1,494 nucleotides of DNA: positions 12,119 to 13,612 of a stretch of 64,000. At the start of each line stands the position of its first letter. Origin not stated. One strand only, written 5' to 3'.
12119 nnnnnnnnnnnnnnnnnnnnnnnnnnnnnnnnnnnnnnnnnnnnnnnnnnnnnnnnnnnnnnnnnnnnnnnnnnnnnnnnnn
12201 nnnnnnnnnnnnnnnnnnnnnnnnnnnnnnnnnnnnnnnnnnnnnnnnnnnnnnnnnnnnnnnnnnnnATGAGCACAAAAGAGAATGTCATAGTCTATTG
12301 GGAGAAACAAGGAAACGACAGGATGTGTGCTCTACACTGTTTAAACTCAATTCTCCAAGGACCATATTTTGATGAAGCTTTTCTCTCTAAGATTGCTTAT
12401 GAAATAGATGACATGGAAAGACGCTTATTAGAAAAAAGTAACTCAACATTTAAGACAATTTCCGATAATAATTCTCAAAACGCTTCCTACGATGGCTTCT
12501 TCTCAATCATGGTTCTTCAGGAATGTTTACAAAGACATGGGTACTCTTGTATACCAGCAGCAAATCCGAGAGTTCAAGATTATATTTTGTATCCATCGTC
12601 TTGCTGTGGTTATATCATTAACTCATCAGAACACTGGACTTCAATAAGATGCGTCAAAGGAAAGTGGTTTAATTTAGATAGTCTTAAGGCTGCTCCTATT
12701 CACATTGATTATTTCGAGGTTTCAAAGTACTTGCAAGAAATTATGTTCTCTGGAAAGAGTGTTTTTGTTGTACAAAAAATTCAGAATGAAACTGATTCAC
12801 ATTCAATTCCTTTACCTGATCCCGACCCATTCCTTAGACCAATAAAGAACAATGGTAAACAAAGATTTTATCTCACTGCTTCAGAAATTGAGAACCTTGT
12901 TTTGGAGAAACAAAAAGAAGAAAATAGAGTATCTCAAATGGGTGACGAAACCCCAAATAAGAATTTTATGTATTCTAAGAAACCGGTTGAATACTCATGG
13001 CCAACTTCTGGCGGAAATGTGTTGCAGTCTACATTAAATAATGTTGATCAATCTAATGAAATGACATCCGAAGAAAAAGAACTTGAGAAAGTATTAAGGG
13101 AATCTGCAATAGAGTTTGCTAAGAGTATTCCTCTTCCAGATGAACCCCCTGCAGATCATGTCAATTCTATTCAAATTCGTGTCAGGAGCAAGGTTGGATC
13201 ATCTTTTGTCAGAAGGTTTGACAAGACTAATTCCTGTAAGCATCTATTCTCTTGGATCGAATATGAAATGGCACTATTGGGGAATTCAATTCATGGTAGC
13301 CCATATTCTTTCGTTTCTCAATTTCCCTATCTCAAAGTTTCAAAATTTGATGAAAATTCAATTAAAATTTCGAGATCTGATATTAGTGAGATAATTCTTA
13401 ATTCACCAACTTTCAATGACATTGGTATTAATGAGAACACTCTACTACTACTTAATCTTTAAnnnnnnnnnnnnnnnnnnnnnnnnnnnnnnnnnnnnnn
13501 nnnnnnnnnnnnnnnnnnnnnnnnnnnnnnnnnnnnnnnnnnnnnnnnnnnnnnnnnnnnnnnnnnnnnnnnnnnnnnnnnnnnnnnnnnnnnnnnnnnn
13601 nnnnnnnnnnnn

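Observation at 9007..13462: Head-to-head CDC48/p97 and Josephin-UIM-UBX deubiquitinase sharing one 817-bp promoter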

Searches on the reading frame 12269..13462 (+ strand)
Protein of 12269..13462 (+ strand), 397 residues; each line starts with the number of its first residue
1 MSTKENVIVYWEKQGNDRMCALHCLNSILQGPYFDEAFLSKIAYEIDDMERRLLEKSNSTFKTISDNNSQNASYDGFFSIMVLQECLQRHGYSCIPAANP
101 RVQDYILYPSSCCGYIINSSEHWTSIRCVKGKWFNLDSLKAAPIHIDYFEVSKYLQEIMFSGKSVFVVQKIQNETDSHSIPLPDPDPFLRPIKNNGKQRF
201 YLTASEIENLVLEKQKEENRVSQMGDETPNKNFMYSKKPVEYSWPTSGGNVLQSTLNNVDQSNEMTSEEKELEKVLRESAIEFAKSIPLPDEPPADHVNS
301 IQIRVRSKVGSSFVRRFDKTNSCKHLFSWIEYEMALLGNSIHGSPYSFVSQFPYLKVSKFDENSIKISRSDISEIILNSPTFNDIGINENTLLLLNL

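Call 3: search_protein_families(library=pfam, proteins=[window:12269-13462:+], max_evalue=1)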
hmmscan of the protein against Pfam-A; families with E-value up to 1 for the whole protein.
window:12269-13462:+ (397 aa): 4 families
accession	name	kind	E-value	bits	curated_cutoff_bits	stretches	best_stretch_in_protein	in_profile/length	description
PF02099.23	Josephin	-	3.6e-46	157.3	26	1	17-169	3-157/157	Josephin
PF00789.26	UBX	-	2.2e-06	28.2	21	1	299-363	5-65/82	UBX domain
PF15261.11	JHY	-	0.022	15.7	27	1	261-299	40-78/124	Jhy protein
PF01125.22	BUD31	-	0.07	13.2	23.8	1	5-26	87-108/146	Pre-mRNA-splicing factor BUD31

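Call 5: find_homologous_proteins(query=window:12269-13462:+)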
Query window:12269-13462:+ (397 aa): 31 proteins with E <= 0.001 among 2835 candidates.
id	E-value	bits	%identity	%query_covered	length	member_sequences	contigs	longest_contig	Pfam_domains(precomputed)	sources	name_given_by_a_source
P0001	2.6e-267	904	100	100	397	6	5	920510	PF02099.24,PF00789.27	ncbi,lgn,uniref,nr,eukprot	ncbi:N-terminal machado-Joseph disease protein like domain, C-terminal UBX, DNA repair like domain [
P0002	2.5e-237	805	88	97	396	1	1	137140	PF02099.24,PF00789.27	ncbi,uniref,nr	ncbi:N-terminal machado-Joseph disease like domain [Cryptosporidium sp. chipmunk genotype I]|uniref:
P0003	3.9e-227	772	84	100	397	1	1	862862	PF02099.24,PF00789.27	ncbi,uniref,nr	ncbi:uncharacterized protein cubi_00031 [Cryptosporidium ubiquitum]|uniref:ubiquitinyl hydrolase 1 n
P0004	2.3e-222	756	83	100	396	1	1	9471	PF02099.24,PF00789.27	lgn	-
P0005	6.6e-214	728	80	100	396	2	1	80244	PF02099.24,PF00789.27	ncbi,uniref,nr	ncbi:hypothetical protein OJ253_1785 [Cryptosporidium canis]|uniref:ubiquitinyl hydrolase 1 n=1 Tax=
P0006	2.6e-213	726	80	100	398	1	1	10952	PF02099.24,PF00789.27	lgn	-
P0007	2.2e-212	723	79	100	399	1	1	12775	PF02099.24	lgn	-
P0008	2.1e-171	588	66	98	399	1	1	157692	PF02099.24,PF00789.27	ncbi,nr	ncbi:josephin protein [Cryptosporidium felis]|nr:josephin protein [Cryptosporidium felis]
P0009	1.3e-160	553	61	100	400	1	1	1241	PF02099.24,PF00789.27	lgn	-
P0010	1.2e-142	494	58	100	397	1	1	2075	PF02099.24,PF00789.27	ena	-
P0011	3.6e-137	476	57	100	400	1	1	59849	PF02099.24,PF00789.27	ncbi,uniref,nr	ncbi:N-terminal machado-Joseph disease protein like domain [Cryptosporidium ryanae]|uniref:N-termina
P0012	5.6e-135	468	56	100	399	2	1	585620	PF02099.24,PF00789.27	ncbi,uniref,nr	ncbi:N-terminal machado-Joseph disease like domain [Cryptosporidium bovis]|uniref:N-terminal machado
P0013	4.8e-101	357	48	98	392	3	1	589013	PF02099.24,PF00789.27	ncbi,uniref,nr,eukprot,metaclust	ncbi:josephin family protein [Cryptosporidium muris RN66]|uniref:ubiquitinyl hydrolase 1 n=1 Tax=Cry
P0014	2.1e-53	200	35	82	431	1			PF02099.24,PF00789.27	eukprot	eukprot:Lankesteria_metandrocarpae@DN596_c0_g1_i1.p1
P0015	4.5e-48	182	34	97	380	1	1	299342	PF02099.24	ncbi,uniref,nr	ncbi:ataxin-3, putative [Plasmodium gallinaceum]|uniref:ubiquitinyl hydrolase 1 n=1 Tax=Plasmodium g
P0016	7.3e-47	178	32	97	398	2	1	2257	PF02099.24,PF00789.27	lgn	-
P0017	8.8e-47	178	34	93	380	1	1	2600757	PF02099.24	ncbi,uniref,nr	ncbi:ataxin-3, putative [Plasmodium relictum]|uniref:ubiquitinyl hydrolase 1 n=1 Tax=Plasmodium reli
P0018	2.2e-46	177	34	93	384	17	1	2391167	PF02099.24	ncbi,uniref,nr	ncbi:ataxin-3, putative [Plasmodium vinckei lentum]|uniref:ubiquitinyl hydrolase 1 n=1 Tax=Plasmodiu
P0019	2.6e-45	173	32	93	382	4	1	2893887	PF02099.24,PF00789.27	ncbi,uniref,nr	ncbi:ataxin-3, putative [Plasmodium ovale]|uniref:ubiquitinyl hydrolase 1 n=2 Tax=Plasmodium ovale T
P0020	5.9e-44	169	31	94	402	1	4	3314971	PF02099.24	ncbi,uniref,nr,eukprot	ncbi:ataxin-3, putative [Plasmodium knowlesi strain H]|uniref:ubiquitinyl hydrolase 1 n=3 Tax=Plasmo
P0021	8.4e-44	168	34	96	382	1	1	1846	PF02099.24,PF00789.27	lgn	-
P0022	1.4e-42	164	32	97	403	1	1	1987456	PF02099.24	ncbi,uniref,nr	ncbi:Uncharacterized protein PCOAH_00054150 [Plasmodium coatneyi]|uniref:ubiquitinyl hydrolase 1 n=1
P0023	1.5e-42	164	32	97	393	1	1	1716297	PF02099.24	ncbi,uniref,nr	ncbi:hypothetical protein C922_00812 [Plasmodium inui San Antonio 1]|uniref:ubiquitinyl hydrolase 1 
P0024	1.5e-40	158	32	91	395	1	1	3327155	PF02099.24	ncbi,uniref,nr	ncbi:ataxin-3 [Plasmodium gonderi]|uniref:ubiquitinyl hydrolase 1 n=1 Tax=Plasmodium gonderi TaxID=7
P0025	1.9e-40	157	30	97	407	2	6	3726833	PF02099.24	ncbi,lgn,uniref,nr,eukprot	ncbi:unnamed protein product [Plasmodium vivax]|uniref:ubiquitinyl hydrolase 1 n=5 Tax=Plasmodium vi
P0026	5.5e-40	156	31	93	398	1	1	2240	PF02099.24,PF00789.27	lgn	-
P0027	2.3e-39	154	31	97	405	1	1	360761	PF02099.24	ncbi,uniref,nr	ncbi:hypothetical protein AK88_02314 [Plasmodium fragile]|uniref:ubiquitinyl hydrolase 1 n=1 Tax=Pla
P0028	2.3e-38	150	38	54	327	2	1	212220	PF02099.24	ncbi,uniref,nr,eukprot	ncbi:machado-joseph disease protein, putative [Eimeria tenella]|uniref:ubiquitinyl hydrolase 1 n=1 T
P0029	1.0e-37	148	40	55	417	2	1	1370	PF02099.24,PF00789.27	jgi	-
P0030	3.1e-37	147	31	99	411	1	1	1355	PF02099.24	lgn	-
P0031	9.2e-34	135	30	83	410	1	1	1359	PF02099.24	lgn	-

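Call 10: list_cluster_members(proteins=[P0001])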
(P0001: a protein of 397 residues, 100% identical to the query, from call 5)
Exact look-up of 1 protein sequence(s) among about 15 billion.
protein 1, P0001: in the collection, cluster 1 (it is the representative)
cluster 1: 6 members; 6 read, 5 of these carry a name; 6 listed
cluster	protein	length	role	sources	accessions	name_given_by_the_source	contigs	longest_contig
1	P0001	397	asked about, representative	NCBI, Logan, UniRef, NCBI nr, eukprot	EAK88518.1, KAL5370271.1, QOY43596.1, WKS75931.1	N-terminal machado-Joseph disease protein like domain, C-terminal UBX, DNA repair like ... | ubiquitinyl hydrolase 1 n=2 Tax=Cryptosporidium parvum TaxID=5807 RepID=Q5CT23_CRYPI | QOY43596.1 hypothetical protein CPATCC_000399 [Cryptosporidium parvum]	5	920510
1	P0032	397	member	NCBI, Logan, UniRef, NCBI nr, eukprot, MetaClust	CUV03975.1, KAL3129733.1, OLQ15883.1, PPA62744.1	unnamed protein product [Cryptosporidium hominis] | ubiquitinyl hydrolase 1 n=1 Tax=Cryptosporidium hominis TaxID=237895 ... | hypothetical protein [Cryptosporidium hominis TU502]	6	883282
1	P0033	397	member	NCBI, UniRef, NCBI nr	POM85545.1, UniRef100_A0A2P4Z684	Josephin family protein [Cryptosporidium meleagridis] | ubiquitinyl hydrolase 1 n=1 Tax=Cryptosporidium meleagridis TaxID=93969 ...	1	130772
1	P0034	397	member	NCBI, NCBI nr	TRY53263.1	machado-Joseph disease protein like domain/UBX domain containing protein [Cryptosporidium ...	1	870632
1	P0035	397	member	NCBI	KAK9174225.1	machado-Joseph disease protein like domain/UBX domain containing protein [Cryptosporidium ...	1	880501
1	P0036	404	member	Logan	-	-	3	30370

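Call 13: find_encoding_contigs(protein=P0013, flank=8000, max_places=2)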
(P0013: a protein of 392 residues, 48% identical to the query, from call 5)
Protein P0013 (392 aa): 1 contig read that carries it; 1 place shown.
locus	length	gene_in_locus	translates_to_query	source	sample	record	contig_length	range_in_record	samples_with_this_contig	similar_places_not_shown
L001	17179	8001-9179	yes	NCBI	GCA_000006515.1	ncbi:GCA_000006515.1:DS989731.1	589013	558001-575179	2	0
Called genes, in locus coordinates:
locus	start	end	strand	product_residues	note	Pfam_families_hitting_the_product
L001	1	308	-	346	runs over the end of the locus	PF01261:AP_endonuc_2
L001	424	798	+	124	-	PF03937:Sdh5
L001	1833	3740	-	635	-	PF01237:Oxysterol_BP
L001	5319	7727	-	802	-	PF02359:CDC48_N, PF02933:CDC48_2, PF00004:AAA, PF05496:RuvB_N (weak), PF07728:AAA_5 (weak), PF17862:AAA_lid_3, PF00004:AAA, PF17862:AAA_lid_3, +15 more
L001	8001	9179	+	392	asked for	PF02099:Josephin, PF00789:UBX (weak)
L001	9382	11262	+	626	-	PF00076:RRM_1 (faint), PF28441:RRM_11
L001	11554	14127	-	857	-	PF03715:Noc2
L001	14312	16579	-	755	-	PF00246:Peptidase_M14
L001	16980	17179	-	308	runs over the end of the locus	PF05019:Coq4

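Call 14: find_encoding_contigs(protein=P0020, flank=10000, max_places=2)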
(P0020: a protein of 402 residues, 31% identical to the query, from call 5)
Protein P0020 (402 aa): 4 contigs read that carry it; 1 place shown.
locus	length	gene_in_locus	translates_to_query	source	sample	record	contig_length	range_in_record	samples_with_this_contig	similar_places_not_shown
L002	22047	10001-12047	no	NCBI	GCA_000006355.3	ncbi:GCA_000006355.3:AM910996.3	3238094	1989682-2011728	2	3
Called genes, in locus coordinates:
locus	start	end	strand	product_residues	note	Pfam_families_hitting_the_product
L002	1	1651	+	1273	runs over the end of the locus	-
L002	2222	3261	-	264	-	PF00705:PCNA_N, PF04139:Rad9 (weak), PF02747:PCNA_C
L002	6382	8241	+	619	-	PF25173:Beta-prop_WDR3_1st, PF25175:Beta-prop_WDR5, PF23381:Beta-prop_IFT122_1st, PF25174:Beta-prop_THOC3, PF25172:Beta-prop_WDR3_2nd, PF24796:WDR55, PF24814:WD40_Prp19, PF25173:Beta-prop_WDR3_1st, +14 more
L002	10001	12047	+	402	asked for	PF02099:Josephin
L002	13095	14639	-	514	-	-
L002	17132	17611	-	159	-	-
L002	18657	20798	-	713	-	PF04851:ResIII (faint), PF00270:DEAD, PF00271:Helicase_C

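Call 15: find_encoding_contigs(protein=P0012, flank=6000, max_places=1)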
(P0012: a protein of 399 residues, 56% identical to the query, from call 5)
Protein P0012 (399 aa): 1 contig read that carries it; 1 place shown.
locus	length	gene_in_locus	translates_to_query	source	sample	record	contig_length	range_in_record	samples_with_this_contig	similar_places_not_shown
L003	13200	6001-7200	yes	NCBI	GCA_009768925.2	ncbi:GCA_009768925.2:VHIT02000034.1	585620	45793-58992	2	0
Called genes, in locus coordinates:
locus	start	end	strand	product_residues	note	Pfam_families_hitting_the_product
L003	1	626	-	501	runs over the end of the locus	PF01237:Oxysterol_BP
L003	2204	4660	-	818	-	PF02359:CDC48_N, PF02933:CDC48_2, PF05496:RuvB_N (weak), PF00004:AAA, PF07728:AAA_5 (weak), PF17862:AAA_lid_3, PF00004:AAA, PF17862:AAA_lid_3, +15 more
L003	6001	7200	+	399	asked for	PF02099:Josephin, PF00789:UBX (weak)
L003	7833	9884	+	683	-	PF28441:RRM_11, PF00076:RRM_1, PF28441:RRM_11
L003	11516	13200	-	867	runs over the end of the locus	PF03715:Noc2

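Call 16: find_encoding_contigs(protein=P0008, flank=6000, max_places=1)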
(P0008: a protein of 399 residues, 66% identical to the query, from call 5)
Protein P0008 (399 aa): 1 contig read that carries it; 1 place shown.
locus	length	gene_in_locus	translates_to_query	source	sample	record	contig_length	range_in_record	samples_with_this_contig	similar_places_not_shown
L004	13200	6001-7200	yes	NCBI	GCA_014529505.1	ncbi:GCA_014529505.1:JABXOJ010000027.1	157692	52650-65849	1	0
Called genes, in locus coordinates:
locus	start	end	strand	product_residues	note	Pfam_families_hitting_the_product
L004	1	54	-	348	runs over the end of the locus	PF01261:AP_endonuc_2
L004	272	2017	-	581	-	PF01237:Oxysterol_BP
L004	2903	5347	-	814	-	PF02359:CDC48_N, PF02933:CDC48_2, PF00004:AAA, PF05496:RuvB_N (weak), PF07728:AAA_5 (weak), PF17862:AAA_lid_3, PF00004:AAA, PF17862:AAA_lid_3, +15 more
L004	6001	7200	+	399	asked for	PF02099:Josephin, PF00789:UBX (weak)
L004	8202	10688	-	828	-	PF03715:Noc2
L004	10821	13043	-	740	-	PF00246:Peptidase_M14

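Call 17: find_encoding_contigs(protein=P0003, flank=6000, max_places=1)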
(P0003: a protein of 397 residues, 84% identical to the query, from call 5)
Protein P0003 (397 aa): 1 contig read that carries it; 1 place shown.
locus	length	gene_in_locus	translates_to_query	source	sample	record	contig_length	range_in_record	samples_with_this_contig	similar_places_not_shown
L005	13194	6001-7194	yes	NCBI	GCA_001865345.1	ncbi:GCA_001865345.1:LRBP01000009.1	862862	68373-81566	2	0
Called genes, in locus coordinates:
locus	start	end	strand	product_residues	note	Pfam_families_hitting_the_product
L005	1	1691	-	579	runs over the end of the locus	PF01237:Oxysterol_BP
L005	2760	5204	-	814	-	PF02359:CDC48_N, PF02933:CDC48_2, PF00004:AAA, PF05496:RuvB_N (weak), PF07728:AAA_5 (weak), PF17862:AAA_lid_3, PF00004:AAA, PF17862:AAA_lid_3, +16 more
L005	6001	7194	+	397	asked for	PF02099:Josephin, PF00789:UBX (weak)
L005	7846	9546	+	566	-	PF28441:RRM_11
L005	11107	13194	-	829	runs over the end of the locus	PF03715:Noc2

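Call 18: find_encoding_contigs(protein=P0028, flank=10000, max_places=1)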
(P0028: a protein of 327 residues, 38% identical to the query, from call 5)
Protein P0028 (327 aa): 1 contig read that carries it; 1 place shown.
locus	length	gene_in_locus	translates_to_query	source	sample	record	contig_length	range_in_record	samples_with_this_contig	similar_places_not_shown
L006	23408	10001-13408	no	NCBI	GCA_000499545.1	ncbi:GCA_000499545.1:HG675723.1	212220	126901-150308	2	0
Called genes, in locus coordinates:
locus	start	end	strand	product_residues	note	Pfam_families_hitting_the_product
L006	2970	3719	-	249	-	PF00237:Ribosomal_L22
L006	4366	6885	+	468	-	PF02812:ELFV_dehydrog_N, PF00208:ELFV_dehydrog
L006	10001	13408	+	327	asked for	PF02099:Josephin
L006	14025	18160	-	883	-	-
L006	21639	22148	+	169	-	-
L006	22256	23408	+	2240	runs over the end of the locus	-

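Call 23: predict_structure(alignment_id=A1)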
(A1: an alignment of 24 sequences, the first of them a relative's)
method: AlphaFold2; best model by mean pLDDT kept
length: 397 residues; sequences in the alignment: 24
mean_pLDDT: 75.3   pTM: 0.52
mean pLDDT of the five models: 75.3, 74.7, 74.7, 73.7, 73.3
residues with pLDDT >= 90: 62; 70-90: 223; 50-70: 60; < 50: 52
segments of 3 or more residues with pLDDT < 50: 1-4, 193-195, 224-265
pLDDT, mean of each block of 10 residues (from residue 1): 62 76 91 86 85 68 54 74 92 89 88 89 90 90 88 88 88 63 79 55 84 79 45 33 34 33 48 70 68 84 83 88 89 80 84 85 84 83 80 85
secondary structure, 60 per line:
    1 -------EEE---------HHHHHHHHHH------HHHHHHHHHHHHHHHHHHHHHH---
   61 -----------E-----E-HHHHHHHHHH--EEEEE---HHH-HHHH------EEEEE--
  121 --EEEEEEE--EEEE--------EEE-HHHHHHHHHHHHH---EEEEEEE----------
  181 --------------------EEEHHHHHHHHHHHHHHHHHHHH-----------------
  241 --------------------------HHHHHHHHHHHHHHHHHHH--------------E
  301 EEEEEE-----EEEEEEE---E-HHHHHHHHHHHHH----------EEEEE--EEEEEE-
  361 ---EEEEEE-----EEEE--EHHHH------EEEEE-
elements in order: E8-10 H20-29 H36-57 H80-89 E92-96 H104-107 E114-118 E123-129 E132-135 E144-146 H148-160 E164-170 E201-203 H204-223 H267-285 E300-306 E312-318 H324-336 E347-351 E354-359 E364-369 E375-378 H382-385 E392-396

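Call 26: fold_search(model_id=the predicted structure, library=pdb)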
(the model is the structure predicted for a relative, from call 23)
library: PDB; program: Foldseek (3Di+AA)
matches with E <= 10: 1166; with E <= 0.001: 11
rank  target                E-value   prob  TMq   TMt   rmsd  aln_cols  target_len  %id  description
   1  3o65_E                3.4e-13  1.00  0.38  0.78   4.0       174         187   33  Crystal structure of a Josephin-ubiquitin complex: Evolutionary restraints on ataxin-3 deubiquitinating activity (released 2010-11-24)
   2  3o65_C                1.1e-12  1.00  0.38  0.78   3.5       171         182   34  Crystal structure of a Josephin-ubiquitin complex: Evolutionary restraints on ataxin-3 deubiquitinating activity (released 2010-11-24)
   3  3o65_A                1.1e-11  1.00  0.38  0.80   3.5       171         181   34  Crystal structure of a Josephin-ubiquitin complex: Evolutionary restraints on ataxin-3 deubiquitinating activity (released 2010-11-24)
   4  1yzb_MODEL_1_A        1.0e-10  1.00  0.36  0.74   4.9       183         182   31  Solution structure of the Josephin domain of Ataxin-3 (released 2005-07-05)
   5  2dos_MODEL_1_A        1.5e-10  1.00  0.34  0.73   5.9       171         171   33  Structural basis for the recognition of Lys48-linked polyubiquitin chain by the Josephin domain of ataxin-3, a (released 2007-05-22)
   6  2aga_MODEL_1_A        5.0e-09  1.00  0.32  0.62   6.9       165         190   34  De-ubiquitinating function of ataxin-3: insights from the solution structure of the Josephin domain (released 2005-08-30)
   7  6pgv_A                1.2e-06  1.00  0.29  0.72   7.0       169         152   24  Human Josephin-2 in complex with ubiquitin (released 2019-10-23)
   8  2cr5_MODEL_1_A        1.1e-04  1.00  0.20  0.64   3.1       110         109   22  Solution structure of the UBX domain of D0H8S2298E protein (released 2005-11-20)
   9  3r3m_A                2.6e-04  1.00  0.18  0.75   3.5       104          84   17  Crystal structure of the FAF1 UBX domain (released 2011-06-22)
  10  3r3m_D                4.5e-04  1.00  0.18  0.76   3.8       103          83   17  Crystal structure of the FAF1 UBX domain (released 2011-06-22)
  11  9mpu_B                6.4e-04  1.00  0.17  0.48   9.4       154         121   16  Cryo-EM structure of p47 bound to VCP N-domain (with D1 domain) (released 2025-10-15)
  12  3qx1_B                1.3e-03  1.00  0.17  0.76   3.7       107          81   19  Crystal structure of FAF1 UBX domain (released 2012-05-09)
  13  3r3m_B                1.6e-03  1.00  0.17  0.72   4.1       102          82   17  Crystal structure of the FAF1 UBX domain (released 2011-06-22)
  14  3qq8_B                1.8e-03  1.00  0.17  0.76   2.7        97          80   18  Crystal structure of p97-N in complex with FAF1-UBX (released 2011-06-22)
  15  9v9o_A                2.4e-03  1.00  0.18  0.26   5.2       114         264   14  Crystal structure of CDC48A-N domain in complex with PUX5 SHP box motif and UBX domain (released 2026-02-04)
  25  5x4l_C                6.6e-03  1.00  0.17  0.70   3.1        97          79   11  Crystal structure of the UBX domain of human UBXD7 in complex with p97 N domain (released 2017-03-22)
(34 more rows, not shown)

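Call 50: search_protein_representatives(alignment_id=A1)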
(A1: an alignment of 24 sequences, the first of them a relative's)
Query: 24 sequences, 401 profile positions. Proteins with E-value up to 0.001 (for the whole library): 3183; up to 1e-10: 1581; up to 1e-30: 595. The best 150 are listed.
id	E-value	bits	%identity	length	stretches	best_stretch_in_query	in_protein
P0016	8.7e-158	542.0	-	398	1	1-400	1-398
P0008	3.7e-153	526.8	-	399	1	1-400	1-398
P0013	5.2e-136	470.3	-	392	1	5-400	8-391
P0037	3.3e-114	398.5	-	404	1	4-401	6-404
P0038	2.1e-110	385.9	-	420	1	3-400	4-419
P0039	1.2e-108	380.2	-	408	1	5-397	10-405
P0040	5.3e-104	364.9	-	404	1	6-400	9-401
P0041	1.4e-101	356.9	-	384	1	7-400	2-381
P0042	2.0e-95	336.6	-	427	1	6-386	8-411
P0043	1.2e-89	317.6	-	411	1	7-400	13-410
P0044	2.3e-89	316.7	-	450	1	4-366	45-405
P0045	3.6e-89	316.1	-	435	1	5-367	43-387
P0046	5.0e-89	315.6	-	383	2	5-203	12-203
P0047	3.8e-88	312.7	-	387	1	7-400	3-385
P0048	1.4e-84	301.0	-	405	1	7-400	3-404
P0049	7.7e-84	298.5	-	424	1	1-401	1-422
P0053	3.9e-75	269.8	-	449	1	4-394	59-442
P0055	1.1e-73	265.0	-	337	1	8-358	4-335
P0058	4.3e-69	249.9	-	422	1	6-339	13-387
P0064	2.0e-62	228.0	-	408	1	4-393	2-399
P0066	9.8e-61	222.4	-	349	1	5-340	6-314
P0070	1.0e-59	219.0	-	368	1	4-337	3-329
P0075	6.5e-58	213.1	-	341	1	5-336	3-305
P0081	1.1e-56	209.0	-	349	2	4-181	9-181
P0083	3.9e-55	203.9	-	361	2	8-195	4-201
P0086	1.8e-53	198.5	-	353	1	6-341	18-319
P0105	7.4e-52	193.2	-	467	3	5-296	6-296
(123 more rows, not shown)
